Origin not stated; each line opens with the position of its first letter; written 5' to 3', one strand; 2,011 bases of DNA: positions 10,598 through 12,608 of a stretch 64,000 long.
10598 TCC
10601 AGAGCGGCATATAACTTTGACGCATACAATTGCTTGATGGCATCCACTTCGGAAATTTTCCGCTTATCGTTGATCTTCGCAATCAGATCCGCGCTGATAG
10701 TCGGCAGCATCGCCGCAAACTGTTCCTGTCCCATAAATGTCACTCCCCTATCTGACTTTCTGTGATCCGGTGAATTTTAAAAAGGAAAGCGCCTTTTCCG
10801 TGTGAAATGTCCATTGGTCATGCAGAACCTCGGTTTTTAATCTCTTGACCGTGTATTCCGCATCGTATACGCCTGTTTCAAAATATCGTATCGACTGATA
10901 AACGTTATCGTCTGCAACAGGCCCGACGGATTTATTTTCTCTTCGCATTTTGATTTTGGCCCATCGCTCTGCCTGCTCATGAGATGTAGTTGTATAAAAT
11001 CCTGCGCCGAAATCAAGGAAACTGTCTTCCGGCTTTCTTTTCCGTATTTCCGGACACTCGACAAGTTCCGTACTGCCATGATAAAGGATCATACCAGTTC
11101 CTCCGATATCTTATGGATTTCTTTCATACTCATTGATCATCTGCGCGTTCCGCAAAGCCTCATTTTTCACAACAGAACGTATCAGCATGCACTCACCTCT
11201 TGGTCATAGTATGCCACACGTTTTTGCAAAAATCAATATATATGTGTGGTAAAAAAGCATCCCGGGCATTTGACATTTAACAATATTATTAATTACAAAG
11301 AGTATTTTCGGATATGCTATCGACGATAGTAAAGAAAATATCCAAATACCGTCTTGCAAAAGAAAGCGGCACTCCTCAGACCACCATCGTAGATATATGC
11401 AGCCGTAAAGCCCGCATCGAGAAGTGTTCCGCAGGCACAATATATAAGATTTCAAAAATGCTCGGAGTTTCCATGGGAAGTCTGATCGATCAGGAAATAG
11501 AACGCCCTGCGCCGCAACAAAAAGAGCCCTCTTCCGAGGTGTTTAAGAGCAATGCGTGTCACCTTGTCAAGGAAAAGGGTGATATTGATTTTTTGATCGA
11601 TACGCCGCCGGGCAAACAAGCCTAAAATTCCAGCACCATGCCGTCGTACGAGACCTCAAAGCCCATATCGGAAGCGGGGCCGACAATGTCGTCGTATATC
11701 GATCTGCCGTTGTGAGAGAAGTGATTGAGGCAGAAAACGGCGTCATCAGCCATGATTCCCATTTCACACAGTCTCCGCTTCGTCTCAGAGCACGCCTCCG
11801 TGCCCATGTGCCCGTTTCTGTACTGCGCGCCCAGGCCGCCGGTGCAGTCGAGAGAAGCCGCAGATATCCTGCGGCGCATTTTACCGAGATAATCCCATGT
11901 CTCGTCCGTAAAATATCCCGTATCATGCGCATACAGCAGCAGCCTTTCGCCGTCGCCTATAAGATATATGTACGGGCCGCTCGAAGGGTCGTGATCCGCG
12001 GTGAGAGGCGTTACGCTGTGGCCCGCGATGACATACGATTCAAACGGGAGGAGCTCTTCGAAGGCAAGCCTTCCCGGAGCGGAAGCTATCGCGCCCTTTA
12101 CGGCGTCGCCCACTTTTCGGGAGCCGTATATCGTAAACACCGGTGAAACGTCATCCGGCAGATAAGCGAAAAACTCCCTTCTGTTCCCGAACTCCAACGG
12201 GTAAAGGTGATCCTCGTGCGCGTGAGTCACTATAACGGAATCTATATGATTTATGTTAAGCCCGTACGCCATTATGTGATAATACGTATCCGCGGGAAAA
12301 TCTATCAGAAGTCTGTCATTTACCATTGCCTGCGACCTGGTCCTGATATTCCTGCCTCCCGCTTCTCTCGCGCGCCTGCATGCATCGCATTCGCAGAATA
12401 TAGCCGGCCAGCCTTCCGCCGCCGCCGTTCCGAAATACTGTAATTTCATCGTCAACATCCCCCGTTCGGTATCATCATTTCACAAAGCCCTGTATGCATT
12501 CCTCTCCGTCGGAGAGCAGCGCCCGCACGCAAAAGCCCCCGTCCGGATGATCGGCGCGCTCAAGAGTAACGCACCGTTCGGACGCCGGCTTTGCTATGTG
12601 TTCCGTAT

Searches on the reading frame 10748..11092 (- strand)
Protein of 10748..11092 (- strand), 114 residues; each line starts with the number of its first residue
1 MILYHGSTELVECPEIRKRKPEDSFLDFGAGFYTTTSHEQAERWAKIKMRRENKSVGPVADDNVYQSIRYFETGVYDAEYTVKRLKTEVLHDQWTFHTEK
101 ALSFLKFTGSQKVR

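Call 7: search_protein_families(library=pfam, proteins=[window:10748-11092:-], max_evalue=0.01)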
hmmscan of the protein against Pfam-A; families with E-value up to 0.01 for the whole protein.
window:10748-11092:- (114 aa): 1 family
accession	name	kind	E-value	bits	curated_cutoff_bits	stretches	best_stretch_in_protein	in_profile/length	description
PF13151.12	DUF3990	-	1.8e-28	99.6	32.2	2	1-54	1-51/152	Protein of unknown function (DUF3990)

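Call 119: search_protein_families(library=pfam, proteins=[window:10748-11092:-], max_evalue=0.01)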
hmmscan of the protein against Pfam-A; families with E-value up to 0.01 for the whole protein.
window:10748-11092:- (114 aa): 1 family
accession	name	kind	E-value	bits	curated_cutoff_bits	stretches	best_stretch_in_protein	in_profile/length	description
PF13151.12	DUF3990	-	1.8e-28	99.6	32.2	2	1-54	1-51/152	Protein of unknown function (DUF3990)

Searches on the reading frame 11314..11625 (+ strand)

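Call 7: search_protein_families(library=pfam, proteins=[window:11314-11625:+], max_evalue=0.01)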
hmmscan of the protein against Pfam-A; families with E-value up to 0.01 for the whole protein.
window:11314-11625:+ (103 aa): 2 families
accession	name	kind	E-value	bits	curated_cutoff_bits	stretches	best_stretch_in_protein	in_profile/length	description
PF13443.12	HTH_26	-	9.1e-06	26.3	22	1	7-59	9-59/63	Cro/C1-type HTH DNA-binding domain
PF01381.28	HTH_3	-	0.0011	19.4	23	1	8-55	9-53/55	Helix-turn-helix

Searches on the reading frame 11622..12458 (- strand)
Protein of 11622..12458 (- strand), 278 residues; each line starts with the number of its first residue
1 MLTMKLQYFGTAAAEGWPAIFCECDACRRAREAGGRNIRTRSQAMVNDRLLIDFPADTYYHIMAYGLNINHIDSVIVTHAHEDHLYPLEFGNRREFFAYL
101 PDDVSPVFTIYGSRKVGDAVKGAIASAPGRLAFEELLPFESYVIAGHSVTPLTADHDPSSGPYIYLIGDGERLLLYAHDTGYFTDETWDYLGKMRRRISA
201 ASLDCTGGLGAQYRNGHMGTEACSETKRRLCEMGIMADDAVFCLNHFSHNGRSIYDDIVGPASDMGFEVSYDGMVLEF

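Call 7: search_protein_families(library=pfam, proteins=[window:11622-12458:-], max_evalue=0.01)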
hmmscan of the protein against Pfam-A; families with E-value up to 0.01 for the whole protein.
window:11622-12458:- (278 aa): 2 families
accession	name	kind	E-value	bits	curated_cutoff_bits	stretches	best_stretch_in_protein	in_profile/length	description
PF12706.13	Lactamase_B_2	-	2.8e-10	40.6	27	1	68-229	27-189/200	Beta-lactamase superfamily domain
PF00753.33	Lactamase_B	-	0.0099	16.3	22.7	0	63-85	35-57/196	Metallo-beta-lactamase superfamily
